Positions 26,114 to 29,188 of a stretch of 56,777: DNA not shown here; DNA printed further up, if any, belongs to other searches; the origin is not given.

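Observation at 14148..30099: Alginate-type (O-acetylated polymannuronate) exopolysaccharide operon in an alphaproteobacterial-looking genome, rearranged and lacking the AlgK/AlgE export pair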

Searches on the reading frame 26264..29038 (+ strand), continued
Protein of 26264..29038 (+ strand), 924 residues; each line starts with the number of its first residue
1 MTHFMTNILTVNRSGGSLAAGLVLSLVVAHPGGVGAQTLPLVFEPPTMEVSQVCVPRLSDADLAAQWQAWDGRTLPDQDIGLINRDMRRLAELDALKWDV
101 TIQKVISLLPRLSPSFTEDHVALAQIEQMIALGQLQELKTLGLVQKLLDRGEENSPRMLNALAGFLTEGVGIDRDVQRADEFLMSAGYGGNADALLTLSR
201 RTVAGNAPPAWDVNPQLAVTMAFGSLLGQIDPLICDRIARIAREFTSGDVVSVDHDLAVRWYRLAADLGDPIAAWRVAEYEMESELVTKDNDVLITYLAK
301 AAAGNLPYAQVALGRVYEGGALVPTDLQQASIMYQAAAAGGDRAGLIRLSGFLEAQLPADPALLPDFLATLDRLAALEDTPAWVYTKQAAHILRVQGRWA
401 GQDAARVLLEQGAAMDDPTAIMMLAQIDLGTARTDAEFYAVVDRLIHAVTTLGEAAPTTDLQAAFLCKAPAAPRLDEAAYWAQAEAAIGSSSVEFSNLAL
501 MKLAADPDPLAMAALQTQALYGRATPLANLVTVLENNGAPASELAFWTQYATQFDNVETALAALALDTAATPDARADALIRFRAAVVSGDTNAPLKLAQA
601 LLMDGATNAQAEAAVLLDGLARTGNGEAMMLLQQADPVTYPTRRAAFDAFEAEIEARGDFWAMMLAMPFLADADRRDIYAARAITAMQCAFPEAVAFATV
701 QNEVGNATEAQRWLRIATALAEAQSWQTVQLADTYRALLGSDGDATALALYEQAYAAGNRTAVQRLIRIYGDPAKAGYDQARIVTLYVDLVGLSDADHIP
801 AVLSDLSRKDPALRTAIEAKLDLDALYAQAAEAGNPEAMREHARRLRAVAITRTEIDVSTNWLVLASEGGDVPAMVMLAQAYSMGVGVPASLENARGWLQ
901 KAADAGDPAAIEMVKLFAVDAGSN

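Call 48: predict_structure(alignment_id=A2)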
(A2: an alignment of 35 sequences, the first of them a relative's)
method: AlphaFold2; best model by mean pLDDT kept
length: 924 residues; sequences in the alignment: 35
mean_pLDDT: 88.4   pTM: 0.75
mean pLDDT of the five models: 88.4, 88.4, 86.3, 85.6, 83.5
residues with pLDDT >= 90: 603; 70-90: 264; 50-70: 16; < 50: 41
segments of 3 or more residues with pLDDT < 50: 1-35, 37-39, 922-924
pLDDT, mean of each block of 10 residues (from residue 1): 30 35 43 44 62 81 91 88 91 94 93 86 92 92 92 89 93 94 93 91 90 85 79 85 84 87 90 94 89 94 93 94 93 94 94 91 96 95 97 94 97 96 92 93 94 89 94 94 86 82 91 90 92 94 93 90 91 90 93 95 89 97 96 96 97 97 97 94 94 97 94 95 90 95 93 94 92 83 93 88 85 89 90 88 91 90 90 92 90 90 87 74 41
secondary structure, 60 per line:
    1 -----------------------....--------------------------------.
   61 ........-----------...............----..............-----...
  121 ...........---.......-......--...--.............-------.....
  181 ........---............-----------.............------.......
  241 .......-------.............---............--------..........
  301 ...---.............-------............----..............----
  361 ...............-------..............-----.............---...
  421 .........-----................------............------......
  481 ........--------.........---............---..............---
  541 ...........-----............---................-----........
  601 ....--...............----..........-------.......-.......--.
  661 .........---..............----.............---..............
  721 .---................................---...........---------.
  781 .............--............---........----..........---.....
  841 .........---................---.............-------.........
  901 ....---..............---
elements in order (helices of 4 or more, strands of 3 or more residues): H24-27 H60-68 H80-94 H99-112 H118-131 H135-141 H143-148 H156-168 H176-188 H192-203 H215-227 H234-247 H255-267 H271-282 H291-303 H307-319 H327-338 H343-356 H361-375 H383-396 H402-414 H418-429 H435-450 H457-468 H475-488 H497-505 H509-520 H524-537 H541-551 H557-568 H572-587 H593-604 H607-621 H626-635 H643-649 H651-657 H660-669 H673-686 H691-703 H707-721 H725-756 H760-770 H780-793 H796-807 H811-818 H823-832 H836-849 H853-868 H872-884 H892-904 H908-921

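Call 50: fold_search(model_id=the predicted structure, library=pdb)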
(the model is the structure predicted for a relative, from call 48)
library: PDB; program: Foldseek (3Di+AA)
matches with E <= 10: 1313; with E <= 0.001: 89
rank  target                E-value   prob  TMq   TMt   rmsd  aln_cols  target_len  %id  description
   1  6ok3_B                1.1e-08  1.00  0.24  0.36  12.9       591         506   15  Crystal structure of Sel1 repeat protein from Oxalobacter formigenes (released 2020-04-15)
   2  6ok3_A                1.6e-08  1.00  0.24  0.36  12.8       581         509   16  Crystal structure of Sel1 repeat protein from Oxalobacter formigenes (released 2020-04-15)
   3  4bwr                  3.2e-08  1.00  0.20  0.35  17.5       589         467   17  Crystal structure of c5321: a protective antigen present in uropathogenic Escherichia coli strains displaying an SLR fol (released 2013-07-24)
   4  4buj_B                7.5e-08  1.00  0.24  0.18  23.5       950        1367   13  Crystal structure of the S. cerevisiae Ski2-3-8 complex (released 2013-08-28)
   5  9og0_C                1.7e-07  1.00  0.13  0.17  38.8       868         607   12  Cryo-EM structure of OS9-SEL1L-HRD1 dimer (released 2025-07-30)
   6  9hvq_Q                2.6e-07  1.00  0.20  0.21  24.9       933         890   13  Structure of the transcribing Pol II-DSIF-PAF-SPT6-RECQL5 complex (released 2025-07-16)
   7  4buj_F                3.4e-07  1.00  0.26  0.20  21.6       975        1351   12  Crystal structure of the S. cerevisiae Ski2-3-8 complex (released 2013-08-28)
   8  9rtt_Q                3.8e-07  1.00  0.23  0.23  18.1       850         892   13  Activated Elongation Complex with IWS1 and ELOF1 (released 2025-09-03)
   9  8ket_C                4.7e-07  1.00  0.14  0.22  29.5       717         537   12  Cryo-EM structure of HRD1-SEL1LFL-XTP3B complex (released 2025-02-19)
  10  9g8r_B                4.8e-07  1.00  0.25  0.22  18.1       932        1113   14  human SKI7-SKI238 complex in the open state (released 2024-10-16)
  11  8sxq_A                6.0e-07  1.00  0.16  0.34  21.1       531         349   17  Crystal structure of Sel-1 repeat protein LceB from Legionella pneumophila (released 2024-01-24)
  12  7qdr_B                6.0e-07  1.00  0.26  0.21  17.9       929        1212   13  Apo human SKI complex in the closed state (released 2022-02-02)
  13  8q9t_E                6.4e-07  1.00  0.22  0.20  20.1       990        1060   12  CryoEM structure of a S. Cerevisiae Ski238 complex bound to RNA (released 2023-11-29)
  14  8qxd_N                6.9e-07  1.00  0.20  0.22  38.4       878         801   11  Cryo-EM structure of the cross-exon pre-B complex (released 2024-05-22)
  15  8sxq_B                8.2e-07  1.00  0.23  0.50   7.8       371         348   20  Crystal structure of Sel-1 repeat protein LceB from Legionella pneumophila (released 2024-01-24)
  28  8sxq_C                8.2e-06  1.00  0.22  0.47   9.9       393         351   18  Crystal structure of Sel-1 repeat protein LceB from Legionella pneumophila (released 2024-01-24)
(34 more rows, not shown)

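Call 75: search_protein_representatives(protein=window:26264-29038:+)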
Query: 924 residues. Proteins with E-value up to 0.001 (for the whole library): 22776; up to 1e-10: 2621; up to 1e-30: 120. The best 150 are listed.
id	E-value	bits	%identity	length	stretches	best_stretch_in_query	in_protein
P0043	0.0e+00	1173.0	62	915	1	12-922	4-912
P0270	5.3e-217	739.6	43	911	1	31-915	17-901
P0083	1.5e-214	731.5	44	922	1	34-916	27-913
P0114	5.7e-206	703.1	41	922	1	33-915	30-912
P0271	6.8e-203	693.0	43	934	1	21-914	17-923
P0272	1.5e-183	629.0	51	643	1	282-916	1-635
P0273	1.8e-181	622.1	40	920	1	19-918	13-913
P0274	1.2e-174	599.5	39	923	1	35-916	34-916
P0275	3.4e-168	578.2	36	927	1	17-918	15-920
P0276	1.2e-167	576.4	40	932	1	17-923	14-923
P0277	1.8e-165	569.2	37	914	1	18-914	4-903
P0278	2.2e-162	559.0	36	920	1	21-914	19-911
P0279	2.7e-159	548.7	38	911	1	33-912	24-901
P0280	1.3e-155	536.6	36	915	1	10-917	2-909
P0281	2.6e-152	525.6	65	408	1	12-403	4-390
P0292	5.6e-139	481.5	41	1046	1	23-706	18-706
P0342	4.7e-65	237.0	26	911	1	34-917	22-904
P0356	2.1e-48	181.9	25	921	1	39-914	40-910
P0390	1.3e-29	119.7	34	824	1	26-320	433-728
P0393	5.9e-29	117.5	29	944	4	16-530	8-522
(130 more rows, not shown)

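Call 76: find_encoding_contigs(protein=P0356, flank=10000, max_places=2)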
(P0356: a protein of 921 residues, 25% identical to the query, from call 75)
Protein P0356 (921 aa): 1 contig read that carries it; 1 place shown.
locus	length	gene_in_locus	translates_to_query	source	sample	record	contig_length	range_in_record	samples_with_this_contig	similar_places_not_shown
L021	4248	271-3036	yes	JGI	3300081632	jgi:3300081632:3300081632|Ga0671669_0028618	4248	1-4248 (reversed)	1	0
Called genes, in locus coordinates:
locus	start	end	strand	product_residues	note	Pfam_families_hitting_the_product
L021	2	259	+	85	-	?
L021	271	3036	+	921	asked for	PF08238:Sel1 (weak)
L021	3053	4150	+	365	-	PF05426:Alginate_lyase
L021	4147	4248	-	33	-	?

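Call 77: search_protein_families(library=pfam, proteins=[P0292, P0390, P0356, P0342, P0393], max_evalue=0.001)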
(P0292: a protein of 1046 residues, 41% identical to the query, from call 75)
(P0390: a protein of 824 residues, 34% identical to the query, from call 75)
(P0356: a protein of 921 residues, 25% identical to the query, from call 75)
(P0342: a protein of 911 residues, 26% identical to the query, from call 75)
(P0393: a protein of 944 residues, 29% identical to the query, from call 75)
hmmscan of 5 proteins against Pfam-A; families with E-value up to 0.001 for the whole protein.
P0292 (1046 aa): 1 family
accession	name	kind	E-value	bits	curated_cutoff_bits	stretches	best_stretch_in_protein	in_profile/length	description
PF08238.18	Sel1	-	3.2e-10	40.6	30.7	0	306-340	1-35/36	Sel1 repeat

P0390 (824 aa): 1 family
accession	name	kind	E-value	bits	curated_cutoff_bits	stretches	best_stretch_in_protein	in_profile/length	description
PF16822.11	ALGX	-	5.5e-30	105.4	26.5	1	54-298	26-267/268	SGNH hydrolase-like domain, acetyltransferase AlgX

P0356 (921 aa): 1 family
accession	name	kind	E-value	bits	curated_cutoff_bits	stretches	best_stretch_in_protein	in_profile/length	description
PF08238.18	Sel1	-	6.4e-35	118.8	30.7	3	309-342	2-35/36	Sel1 repeat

P0342 (911 aa): 1 family
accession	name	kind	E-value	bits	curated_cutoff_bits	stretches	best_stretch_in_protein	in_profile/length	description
PF08238.18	Sel1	-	3.8e-09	37.2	30.7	1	860-891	2-33/36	Sel1 repeat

P0393 (944 aa): 1 family
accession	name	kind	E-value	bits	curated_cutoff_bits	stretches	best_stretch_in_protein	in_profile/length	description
PF08238.18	Sel1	-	2.6e-34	116.8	30.7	0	232-258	7-33/36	Sel1 repeat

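Call 78: find_encoding_contigs(protein=P0390, flank=10000, max_places=3)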
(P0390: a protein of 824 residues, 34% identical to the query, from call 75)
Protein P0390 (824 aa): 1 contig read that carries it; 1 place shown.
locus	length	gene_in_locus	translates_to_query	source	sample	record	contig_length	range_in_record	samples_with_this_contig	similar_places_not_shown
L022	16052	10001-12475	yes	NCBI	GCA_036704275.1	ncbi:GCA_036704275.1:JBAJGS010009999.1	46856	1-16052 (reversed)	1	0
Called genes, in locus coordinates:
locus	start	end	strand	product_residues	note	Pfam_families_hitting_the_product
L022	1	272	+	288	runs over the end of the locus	PF08548:Peptidase_M10_C, PF00353:HemolysinCabind (weak)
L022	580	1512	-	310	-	PF14099:Polysacc_lyase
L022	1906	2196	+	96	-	PF03721:UDPG_MGDP_dh_N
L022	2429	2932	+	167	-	PF00984:UDPG_MGDP_dh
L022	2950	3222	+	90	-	-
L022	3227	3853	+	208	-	PF13641:Glyco_tranf_2_3 (weak)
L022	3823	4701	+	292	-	PF13632:Glyco_trans_2_3, PF13641:Glyco_tranf_2_3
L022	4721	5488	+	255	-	-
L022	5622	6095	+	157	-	-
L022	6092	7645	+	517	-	PF00483:NTP_transferase, PF22640:ManC_GMP_beta-helix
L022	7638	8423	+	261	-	-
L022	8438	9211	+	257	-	PF13229:Beta_helix, PF05048:NosD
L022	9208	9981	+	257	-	-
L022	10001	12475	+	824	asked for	PF16822:ALGX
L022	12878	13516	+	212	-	-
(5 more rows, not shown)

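Call 79: find_encoding_contigs(protein=P0342, flank=10000, max_places=2)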
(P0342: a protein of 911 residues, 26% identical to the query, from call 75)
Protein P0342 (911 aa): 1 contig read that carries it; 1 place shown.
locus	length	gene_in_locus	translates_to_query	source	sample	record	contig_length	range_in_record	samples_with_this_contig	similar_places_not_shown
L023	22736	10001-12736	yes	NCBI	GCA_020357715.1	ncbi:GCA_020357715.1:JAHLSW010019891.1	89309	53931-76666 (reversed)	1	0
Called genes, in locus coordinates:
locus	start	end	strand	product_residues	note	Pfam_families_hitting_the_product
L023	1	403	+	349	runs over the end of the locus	PF01212:Beta_elim_lyase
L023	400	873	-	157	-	PF13279:4HBT_2, PF03061:4HBT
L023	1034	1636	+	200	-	-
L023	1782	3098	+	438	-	PF03721:UDPG_MGDP_dh_N, PF00984:UDPG_MGDP_dh, PF03720:UDPG_MGDP_dh_C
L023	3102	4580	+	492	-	PF13641:Glyco_tranf_2_3, PF13632:Glyco_trans_2_3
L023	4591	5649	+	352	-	-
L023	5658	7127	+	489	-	PF00483:NTP_transferase, PF22640:ManC_GMP_beta-helix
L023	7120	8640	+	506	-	PF13229:Beta_helix, PF05048:NosD, PF13229:Beta_helix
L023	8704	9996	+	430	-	PF16822:ALGX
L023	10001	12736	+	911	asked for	PF08238:Sel1 (faint)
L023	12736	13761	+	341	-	PF05426:Alginate_lyase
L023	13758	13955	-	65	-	-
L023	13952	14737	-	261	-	PF00005:ABC_tran, PF13304:AAA_21 (faint)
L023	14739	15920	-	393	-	PF02653:BPD_transp_2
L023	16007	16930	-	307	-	PF13407:Peripla_BP_4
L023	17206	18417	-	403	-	PF00072:Response_reg, PF14532:Sigma54_activ_2 (weak), PF02954:HTH_8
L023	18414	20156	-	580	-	PF00512:HisKA, PF02518:HATPase_c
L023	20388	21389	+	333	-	PF03480:DctP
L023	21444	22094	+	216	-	PF04290:DctQ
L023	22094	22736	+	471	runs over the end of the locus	PF06808:DctM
